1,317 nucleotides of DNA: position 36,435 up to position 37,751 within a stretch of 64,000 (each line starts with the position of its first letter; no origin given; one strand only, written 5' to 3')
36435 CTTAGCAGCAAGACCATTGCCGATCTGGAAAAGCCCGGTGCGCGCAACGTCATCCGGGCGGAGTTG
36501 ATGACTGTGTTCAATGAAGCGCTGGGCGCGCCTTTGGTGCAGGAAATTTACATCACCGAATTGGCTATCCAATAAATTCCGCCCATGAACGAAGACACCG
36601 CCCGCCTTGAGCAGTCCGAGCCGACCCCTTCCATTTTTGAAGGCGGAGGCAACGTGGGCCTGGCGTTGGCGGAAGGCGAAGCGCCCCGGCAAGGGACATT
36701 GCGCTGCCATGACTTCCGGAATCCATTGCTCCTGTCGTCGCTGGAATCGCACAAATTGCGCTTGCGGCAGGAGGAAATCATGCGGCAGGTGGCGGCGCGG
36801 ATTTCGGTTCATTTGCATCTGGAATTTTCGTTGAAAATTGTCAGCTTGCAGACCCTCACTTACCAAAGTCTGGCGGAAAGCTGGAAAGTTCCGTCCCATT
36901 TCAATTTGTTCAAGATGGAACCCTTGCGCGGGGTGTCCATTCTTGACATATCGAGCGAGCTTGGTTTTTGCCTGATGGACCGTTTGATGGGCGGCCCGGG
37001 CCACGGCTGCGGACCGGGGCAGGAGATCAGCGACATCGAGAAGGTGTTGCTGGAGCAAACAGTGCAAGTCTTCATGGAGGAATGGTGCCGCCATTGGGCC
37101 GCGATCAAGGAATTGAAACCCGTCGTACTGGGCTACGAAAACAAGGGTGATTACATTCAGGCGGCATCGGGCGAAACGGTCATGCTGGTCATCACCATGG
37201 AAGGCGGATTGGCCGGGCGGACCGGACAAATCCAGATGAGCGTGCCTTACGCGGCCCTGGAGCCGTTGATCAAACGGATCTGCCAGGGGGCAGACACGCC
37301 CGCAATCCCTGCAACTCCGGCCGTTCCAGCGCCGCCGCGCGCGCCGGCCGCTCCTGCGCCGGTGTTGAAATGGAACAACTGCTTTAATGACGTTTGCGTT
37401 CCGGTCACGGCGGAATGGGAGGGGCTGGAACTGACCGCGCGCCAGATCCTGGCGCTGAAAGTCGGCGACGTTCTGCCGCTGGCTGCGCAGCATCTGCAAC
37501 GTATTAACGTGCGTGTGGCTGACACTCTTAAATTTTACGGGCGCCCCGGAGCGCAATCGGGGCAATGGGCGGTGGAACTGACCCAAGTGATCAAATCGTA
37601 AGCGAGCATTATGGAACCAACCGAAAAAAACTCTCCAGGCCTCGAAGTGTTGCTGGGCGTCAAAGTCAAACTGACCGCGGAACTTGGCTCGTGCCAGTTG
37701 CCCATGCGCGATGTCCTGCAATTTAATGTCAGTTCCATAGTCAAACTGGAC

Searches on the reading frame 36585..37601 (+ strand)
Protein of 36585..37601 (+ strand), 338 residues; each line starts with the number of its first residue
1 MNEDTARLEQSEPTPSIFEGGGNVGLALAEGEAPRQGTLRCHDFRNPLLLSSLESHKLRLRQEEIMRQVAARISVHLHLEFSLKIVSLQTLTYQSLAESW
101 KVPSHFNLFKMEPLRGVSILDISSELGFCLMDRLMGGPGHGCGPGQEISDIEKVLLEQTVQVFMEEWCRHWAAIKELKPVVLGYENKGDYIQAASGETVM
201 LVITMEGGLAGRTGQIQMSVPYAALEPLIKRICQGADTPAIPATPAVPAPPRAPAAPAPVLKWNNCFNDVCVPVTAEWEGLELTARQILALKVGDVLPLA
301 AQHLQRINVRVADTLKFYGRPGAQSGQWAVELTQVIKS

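Call 49: search_protein_families(library=pfam, proteins=[window:36585-37601:+], max_evalue=0.00001)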
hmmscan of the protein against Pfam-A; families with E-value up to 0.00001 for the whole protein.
window:36585-37601:+ (338 aa): 2 families
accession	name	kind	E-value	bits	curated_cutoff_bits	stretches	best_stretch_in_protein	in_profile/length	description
PF02154.20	FliM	-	2.8e-29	102.8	27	1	43-231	2-191/192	Flagellar motor switch protein FliM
PF01052.25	FliMN_C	-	4e-15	55.9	23.8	1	268-336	4-72/73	Type III flagellar switch regulator (C-ring) FliN C-term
